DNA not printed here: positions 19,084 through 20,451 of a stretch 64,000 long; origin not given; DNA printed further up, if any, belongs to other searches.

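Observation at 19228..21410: A GnnA/GnnB-like oxidoreductase and aminotransferase pair sits next to lpxB and msbA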

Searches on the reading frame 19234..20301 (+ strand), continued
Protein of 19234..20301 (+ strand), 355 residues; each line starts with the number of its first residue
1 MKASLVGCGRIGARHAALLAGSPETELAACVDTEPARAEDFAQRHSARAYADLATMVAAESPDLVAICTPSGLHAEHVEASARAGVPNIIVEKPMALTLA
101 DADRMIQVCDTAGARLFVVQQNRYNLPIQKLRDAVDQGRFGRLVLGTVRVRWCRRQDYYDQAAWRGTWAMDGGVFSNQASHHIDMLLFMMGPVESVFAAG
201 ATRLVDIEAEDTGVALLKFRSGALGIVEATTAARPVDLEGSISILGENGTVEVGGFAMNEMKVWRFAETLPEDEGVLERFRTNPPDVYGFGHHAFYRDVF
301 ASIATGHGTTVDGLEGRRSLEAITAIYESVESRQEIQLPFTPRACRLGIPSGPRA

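Call 54: find_encoding_contigs(protein=P0065, flank=7000, max_places=1)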
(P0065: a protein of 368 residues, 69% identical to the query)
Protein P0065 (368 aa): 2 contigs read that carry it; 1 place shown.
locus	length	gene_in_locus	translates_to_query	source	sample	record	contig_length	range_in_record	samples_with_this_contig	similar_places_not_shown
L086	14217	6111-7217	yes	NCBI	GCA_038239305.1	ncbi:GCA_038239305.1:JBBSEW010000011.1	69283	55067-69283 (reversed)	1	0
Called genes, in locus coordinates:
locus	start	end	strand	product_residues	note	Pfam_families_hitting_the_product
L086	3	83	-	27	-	?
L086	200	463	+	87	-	PF03413:PepSY (weak)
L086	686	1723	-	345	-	PF03706:LPG_synthase_TM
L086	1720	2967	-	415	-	PF13506:Glyco_transf_21, PF13641:Glyco_tranf_2_3, PF13632:Glyco_trans_2_3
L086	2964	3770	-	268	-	PF04794:YdjC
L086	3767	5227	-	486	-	PF02310:B12-binding (weak), PF04055:Radical_SAM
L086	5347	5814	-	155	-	-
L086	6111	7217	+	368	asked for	PF01408:GFO_IDH_MocA, PF22725:GFO_IDH_MocA_C3, PF02894:GFO_IDH_MocA_C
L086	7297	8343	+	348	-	PF01041:DegT_DnrJ_EryC1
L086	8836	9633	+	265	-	PF00528:BPD_transp_1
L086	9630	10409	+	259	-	PF00005:ABC_tran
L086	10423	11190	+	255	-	PF00528:BPD_transp_1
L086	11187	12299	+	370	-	PF13379:NMT1_2, PF12974:Phosphonate-bd (weak), PF09084:NMT1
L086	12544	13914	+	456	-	PF00324:AA_permease, PF13520:AA_permease_2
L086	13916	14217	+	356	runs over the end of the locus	PF17396:DUF1611_N, PF07755:DUF1611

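Call 58: search_protein_families(library=ncbifam, proteins=[L086:686-1723:-, L086:1720-2967:-, L086:2964-3770:-, L086:3767-5227:-, L086:5347-5814:-, L081:6841-7980:+, L081:10481-11689:+, L084:3614-5230:-], max_evalue=0.00001)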
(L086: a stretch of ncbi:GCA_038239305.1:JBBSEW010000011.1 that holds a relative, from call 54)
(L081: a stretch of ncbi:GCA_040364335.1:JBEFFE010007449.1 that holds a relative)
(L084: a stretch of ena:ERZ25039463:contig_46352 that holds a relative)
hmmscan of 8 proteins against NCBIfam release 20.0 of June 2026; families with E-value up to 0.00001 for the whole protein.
L086:686-1723:- (345 aa): 2 families
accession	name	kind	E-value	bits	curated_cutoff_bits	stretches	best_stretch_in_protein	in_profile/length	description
TIGR03476.1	HpnL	subfamily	2.4e-43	148.6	195.65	1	1-312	1-313/318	putative membrane protein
TIGR00374.1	TIGR00374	subfamily_domain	1e-11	44.8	43.2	1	14-300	6-296/323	flippase-like domain-containing protein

L086:1720-2967:- (415 aa): 2 families
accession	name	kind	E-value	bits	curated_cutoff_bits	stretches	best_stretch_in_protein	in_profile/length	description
TIGR03472.1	HpnI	equivalog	1.4e-90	303.9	310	1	16-387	3-369/373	bacteriohopanetetrol glucosamine biosynthesis glycosyltransferase HpnI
TIGR03469.1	HpnB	hypoth_equivalog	1.4e-06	27.6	379.25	1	137-265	132-263/386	hopene-associated glycosyltransferase HpnB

L086:2964-3770:- (268 aa): 3 families
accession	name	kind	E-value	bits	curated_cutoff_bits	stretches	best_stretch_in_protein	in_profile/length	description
TIGR03473.1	HpnK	hypoth_equivalog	2.4e-77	260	232.6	1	1-264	1-271/283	hopanoid biosynthesis-associated protein HpnK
NF002559.0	PRK02134.1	equivalog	3.7e-35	121.7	227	1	2-156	3-150/249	chitin disaccharide deacetylase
NF052308.1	CarbhyDeactlThm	equivalog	5.8e-09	35.7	400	1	2-181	12-177/265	carbohydrate deacetylase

L086:3767-5227:- (486 aa): 20 families
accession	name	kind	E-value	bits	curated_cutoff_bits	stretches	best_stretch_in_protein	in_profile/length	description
TIGR03471.1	HpnJ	equivalog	5.2e-228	757.6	577.6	1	15-483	2-471/472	hopanoid biosynthesis associated radical SAM protein HpnJ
NF038361.1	rSAM_Sden_1168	equivalog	8.5e-36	123.6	575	1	118-443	178-514/560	Sden_1168 family B12-binding radical SAM P-methyltransferase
TIGR04479.1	bcpD_PhpK_rSAM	subfamily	1.8e-28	99.2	600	1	149-384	191-416/504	PhpK family radical SAM P-methyltransferase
NF050148.1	rSAM_ApyD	equivalog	1.6e-25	89.6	750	1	81-399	74-393/645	RiPP biosynthesis radical SAM protein ApyD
TIGR02026.1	BchE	equivalog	2.3e-25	89.4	481.35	1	60-406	40-394/497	magnesium-protoporphyrin IX monomethyl ester anaerobic oxidative cyclase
TIGR04072.2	rSAM_ladder_B12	equivalog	1.7e-24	86.2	360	1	210-413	181-385/443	lipid biosynthesis B12-binding/radical SAM protein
TIGR04014.1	B12_SAM_MJ_0865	equivalog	1.8e-21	76.4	360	1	100-401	57-360/434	methyl-coenzyme M reductase glutamine C-methyltransferase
NF033070.1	rSAM_AprD4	equivalog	1.1e-19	70.7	500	1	192-411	177-401/456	AprD4 family radical SAM diol-dehydratase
TIGR03975.1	rSAM_ocin_1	subfamily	2.5e-18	65.9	281.85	1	97-375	144-428/606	RiPP maturation radical SAM C-methyltransferase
TIGR04367.1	HpnR_B12_rSAM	equivalog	4.7e-18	65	650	1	98-398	78-372/490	hopanoid C-3 methylase HpnR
NF033712.0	B12_rSAM_KedN5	subfamily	2.7e-15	55.6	700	1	99-367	80-360/624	KedN5 family methylcobalamin-dependent radical SAM C-methyltransferase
TIGR04013.1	B12_SAM_MJ_1487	hypoth_equivalog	2e-13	49.9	251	1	297-398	252-356/382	TIGR04013 family B12-binding domain/radical SAM domain-containing protein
TIGR04295.1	B12_rSAM_oligo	hypoth_equivalog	2.1e-09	36.6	400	1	62-288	44-275/422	TIGR04295 family B12-binding domain-containing radical SAM protein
TIGR00089.1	TIGR00089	subfamily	5.2e-09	35.4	251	0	319-396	258-337/429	MiaB/RimO family radical SAM methylthiotransferase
TIGR04385.1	B12_rSAM_cofa1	equivalog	6.8e-09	35.4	450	1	120-377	109-364/438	B12 lower ligand biosynthesis radical SAM protein BzaD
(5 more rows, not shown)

L086:5347-5814:- (155 aa): 0 families

L081:6841-7980:+ (379 aa): 21 families
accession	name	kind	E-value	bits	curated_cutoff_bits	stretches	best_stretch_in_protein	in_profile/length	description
TIGR03088.1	stp2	hypoth_equivalog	1.5e-44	152.6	409.05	1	51-373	44-374/374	TIGR03088 family PEP-CTERM/XrtA system glycosyltransferase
TIGR04063.1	stp3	hypoth_equivalog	1.2e-27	96.9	442.05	1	136-373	156-396/397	TIGR04063 family PEP-CTERM/XrtA system glycosyltransferase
TIGR02149.1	glgA_Coryne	subfamily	1.3e-26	93.6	302.4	1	125-373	133-391/391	glycogen synthase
NF041876.1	EPS_EpsE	equivalog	3.4e-25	89.1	400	1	74-361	99-385/389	exopolysaccharide biosynthesis GT4 family glycosyltransferase EpsE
TIGR03999.1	thiol_BshA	equivalog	5.8e-25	88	273.7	1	139-374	146-375/375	N-acetyl-alpha-D-glucosaminyl L-malate synthase BshA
NF038229.1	Glyco4_Geo_Pelo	equivalog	1.9e-17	63.3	400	1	137-374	109-338/338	GPMC system family 4 glycosyltransferase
TIGR03449.1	mycothiol_MshA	equivalog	3.5e-17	62.4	462.5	1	147-374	174-405/406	D-inositol-3-phosphate glycosyltransferase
NF053787.1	GlcN_PG_synth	equivalog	7.9e-15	54.5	480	1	161-373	164-360/361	N-acetylglucosaminyl phosphatidylglycerol synthase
NF047684.1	TeichurnBiosyTuaC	equivalog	4e-13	49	550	1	140-373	167-390/391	teichuronic acid biosynthesis protein TuaC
NF038011.1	PelF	equivalog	3.1e-10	39.7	100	1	139-369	259-489/489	GT4 family glycosyltransferase PelF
TIGR03087.1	stp1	hypoth_equivalog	3.9e-10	39.5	316.65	1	162-369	197-394/397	TIGR03087 family PEP-CTERM/XrtA system glycosyltransferase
TIGR04157.1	glyco_rSAM_CFB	subfamily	1.4e-09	37.4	400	1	135-369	167-406/406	TIGR04157 family glycosyltransferase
NF011726.0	PRK15179.1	equivalog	9.4e-09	34.1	733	1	162-362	483-684/694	Vi polysaccharide biosynthesis protein TviE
NF041139.1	TreT_Thcocales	equivalog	1.5e-08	33.8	775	1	184-371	218-411/412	trehalose synthase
NF038298.1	EPS_HpsO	equivalog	2.7e-07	29.7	575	0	288-372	305-387/388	hormogonium polysaccharide biosynthesis glycosyltransferase HpsO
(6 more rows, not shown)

L081:10481-11689:+ (402 aa): 0 families

L084:3614-5230:- (538 aa): 6 families
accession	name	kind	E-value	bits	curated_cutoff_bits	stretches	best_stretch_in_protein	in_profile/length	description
TIGR03108.1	eps_aminotran_1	hypoth_equivalog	3.8e-86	290.1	816.9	1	74-506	174-623/628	XrtA/PEP-CTERM system amidotransferase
TIGR01536.1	asn_synth_AEB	equivalog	2.3e-71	241.4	267.1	1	67-447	167-517/517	asparagine synthase (glutamine-hydrolyzing)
TIGR03104.1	trio_amidotrans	equivalog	1.7e-61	208.2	570.1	2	73-275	172-386/589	N-acetylglutaminylglutamine amidotransferase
NF006949.0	PRK09431.1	equivalog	6.2e-40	137.2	499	2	133-273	207-362/554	asparagine synthase B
NF033561.1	macrolact_Ik_Al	subfamily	6.2e-29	101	300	2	93-269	151-334/561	albusnodin/ikarugamycin family macrolactam cyclase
NF033535.1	lass_lactam_cya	exception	1.3e-28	100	525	2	75-271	174-380/668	lasso peptide isopeptide bond-forming cyclase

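Call 62: search_protein_families(library=pfam, proteins=[L022:12178-13191:+, L014:11050-11697:+, L064:5601-6278:+, L078:332-1396:+, L013:3521-4606:+, L013:13384-14433:+, L060:18230-19321:+, L055:12688-14259:+, L080:8553-9866:+, L011:9300-10439:+], max_evalue=0.00001)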
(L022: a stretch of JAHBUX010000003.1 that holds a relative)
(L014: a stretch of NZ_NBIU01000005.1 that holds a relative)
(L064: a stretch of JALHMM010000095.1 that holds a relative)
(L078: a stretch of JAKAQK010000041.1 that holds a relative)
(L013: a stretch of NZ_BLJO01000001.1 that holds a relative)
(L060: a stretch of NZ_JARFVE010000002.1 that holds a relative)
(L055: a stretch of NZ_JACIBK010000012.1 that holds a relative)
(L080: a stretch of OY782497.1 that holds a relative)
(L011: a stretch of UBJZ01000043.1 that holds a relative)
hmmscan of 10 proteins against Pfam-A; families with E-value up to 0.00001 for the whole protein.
L022:12178-13191:+ (337 aa): 3 families
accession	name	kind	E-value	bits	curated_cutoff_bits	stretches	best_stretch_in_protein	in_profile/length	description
PF00535.33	Glycos_transf_2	-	4.3e-23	82.5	23.3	1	7-173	1-167/168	Glycosyl transferase family 2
PF13641.12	Glyco_tranf_2_3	-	6.8e-19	69.2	27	1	6-222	3-224/230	Glycosyltransferase like family 2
PF10111.15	Glyco_tranf_2_2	-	2.5e-06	27.6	27.3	0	7-92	1-90/276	Glycosyltransferase like family 2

L014:11050-11697:+ (215 aa): 1 family
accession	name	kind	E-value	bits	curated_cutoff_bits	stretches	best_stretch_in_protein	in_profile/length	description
PF00551.24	Formyl_trans_N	-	7.2e-15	55.6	26.1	1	56-153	70-167/181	Formyl transferase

L064:5601-6278:+ (225 aa): 1 family
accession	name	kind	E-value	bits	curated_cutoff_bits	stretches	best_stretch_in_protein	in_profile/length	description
PF02397.22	Bac_transf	-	2.3e-49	167.8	27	1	24-214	2-177/179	Bacterial sugar transferase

L078:332-1396:+ (354 aa): 2 families
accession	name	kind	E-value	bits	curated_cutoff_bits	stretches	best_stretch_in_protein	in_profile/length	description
PF01370.27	Epimerase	-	4.4e-58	197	20.9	2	9-198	1-198/240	NAD dependent epimerase/dehydratase family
PF16363.11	GDP_Man_Dehyd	-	2.5e-12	47.3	27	1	42-202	59-223/332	GDP-mannose 4,6 dehydratase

L013:3521-4606:+ (361 aa): 3 families
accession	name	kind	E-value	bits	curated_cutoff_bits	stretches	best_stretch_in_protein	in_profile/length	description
PF16363.11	GDP_Man_Dehyd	-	4e-160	533.2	27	1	5-335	1-332/332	GDP-mannose 4,6 dehydratase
PF01370.27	Epimerase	-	7.5e-79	265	20.9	1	4-251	1-240/240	NAD dependent epimerase/dehydratase family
PF04321.23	RmlD_sub_bind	-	7.4e-08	32.2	27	1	3-163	2-132/287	RmlD substrate binding domain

L013:13384-14433:+ (349 aa): 2 families
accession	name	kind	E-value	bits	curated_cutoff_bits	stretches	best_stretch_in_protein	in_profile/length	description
PF03102.20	NeuB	-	6.7e-65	219.3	22.1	1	38-270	2-238/241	NeuB family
PF08666.17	SAF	-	6.5e-11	43.1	21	1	288-343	3-61/63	SAF domain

L060:18230-19321:+ (363 aa): 1 family
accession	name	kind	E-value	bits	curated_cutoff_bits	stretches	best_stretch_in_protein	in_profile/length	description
PF13524.12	Glyco_trans_1_2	-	6e-13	49.4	25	1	238-350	27-136/144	Glycosyl transferase-like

L055:12688-14259:+ (523 aa): 1 family
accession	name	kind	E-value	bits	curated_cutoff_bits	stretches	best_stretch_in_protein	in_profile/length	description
PF01943.22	Polysacc_synt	-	3.5e-13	50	28.2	1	17-300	2-273/274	Polysaccharide biosynthesis protein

L080:8553-9866:+ (437 aa): 4 families
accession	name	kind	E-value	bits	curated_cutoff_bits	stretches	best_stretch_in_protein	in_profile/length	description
PF13692.12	Glyco_trans_1_4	-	2.3e-14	54.3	27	1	243-384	3-140/142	Glycosyl transferases group 1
PF13579.12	Glyco_trans_4_4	-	3.1e-10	41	29.7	1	28-196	5-144/158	Glycosyl transferase 4-like domain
PF00534.26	Glycos_transf_1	-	4.6e-09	36.5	26.4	1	238-393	12-165/172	Glycosyl transferases group 1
PF13439.12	Glyco_transf_4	-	1.2e-07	32.4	28.5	1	29-197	7-151/170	Glycosyltransferase Family 4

L011:9300-10439:+ (379 aa): 0 families

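Call 69: search_protein_families(library=pfam, proteins=[L040:3164-5989:-, L040:6049-7443:+, L040:7502-7951:+, L040:9176-9955:+, L040:11035-11868:+, L040:11865-13358:+, L040:13375-14574:-], max_evalue=0.00001)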
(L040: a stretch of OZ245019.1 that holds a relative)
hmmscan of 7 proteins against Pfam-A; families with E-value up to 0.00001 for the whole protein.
L040:3164-5989:- (941 aa): 6 families
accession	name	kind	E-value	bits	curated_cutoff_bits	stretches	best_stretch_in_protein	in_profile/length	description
PF17755.6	UvrA_DNA-bind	-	4e-38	130.5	23.2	1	290-398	1-109/110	UvrA DNA-binding domain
PF17760.6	UvrA_inter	-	6e-35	119.9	23.3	1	131-235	2-106/109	UvrA interaction domain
PF00005.33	ABC_tran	-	1.2e-18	68.5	25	0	811-860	91-137/137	ABC transporter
PF02463.25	SMC_N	-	1.7e-09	37.9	40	0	4-560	5-211/220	RecF/RecN/SMC N terminal domain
PF13555.12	AAA_29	-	1.9e-07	31.1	27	0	635-665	24-57/61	P-loop containing region of AAA domain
PF03193.22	RsgA_GTPase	-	9e-06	26.1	30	0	620-653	94-126/174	RsgA GTPase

L040:6049-7443:+ (464 aa): 5 families
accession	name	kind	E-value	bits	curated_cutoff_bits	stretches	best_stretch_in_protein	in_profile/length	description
PF07690.21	MFS_1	-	2e-58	198.4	33.4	2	27-362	4-346/347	Major Facilitator Superfamily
PF13347.12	MFS_2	-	3.4e-12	46.1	27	1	171-375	171-386/427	MFS/sugar transport protein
PF00083.30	Sugar_tr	-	2.8e-09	36.8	22.3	1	55-194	46-192/452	Sugar (and other) transporter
PF12832.13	MFS_1_like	-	8.8e-08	32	25.2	1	38-380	18-372/373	MFS_1 like family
PF21987.2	YajR_YAM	-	8.1e-06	26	26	0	418-456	13-51/56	YajR YAM domain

L040:7502-7951:+ (149 aa): 1 family
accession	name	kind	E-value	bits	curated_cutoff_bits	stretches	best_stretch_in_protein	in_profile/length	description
PF00436.31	SSB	-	5.2e-43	145.8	26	1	5-109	1-104/104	Single-strand binding protein family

L040:9176-9955:+ (259 aa): 2 families
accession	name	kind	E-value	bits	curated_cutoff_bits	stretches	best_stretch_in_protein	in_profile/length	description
PF00535.33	Glycos_transf_2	-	3.1e-32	112.2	23.3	1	11-171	1-163/168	Glycosyl transferase family 2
PF13641.12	Glyco_tranf_2_3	-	5.9e-09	36.7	27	1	8-142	1-137/230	Glycosyltransferase like family 2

L040:11035-11868:+ (277 aa): 1 family
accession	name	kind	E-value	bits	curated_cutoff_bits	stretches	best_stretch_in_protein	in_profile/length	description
PF09335.16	VTT_dom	-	1e-16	61.9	33.9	1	104-218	1-122/123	VTT domain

L040:11865-13358:+ (497 aa): 1 family
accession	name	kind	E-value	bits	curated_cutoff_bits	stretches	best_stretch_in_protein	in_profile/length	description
PF13231.12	PMT_2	-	1.4e-15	58.3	26.1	1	59-218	3-160/160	Dolichyl-phosphate-mannose-protein mannosyltransferase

L040:13375-14574:- (399 aa): 1 family
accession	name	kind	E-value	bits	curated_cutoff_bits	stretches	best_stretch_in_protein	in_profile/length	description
PF05940.17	NnrS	-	1.3e-105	354.2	28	1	20-393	2-371/371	NnrS protein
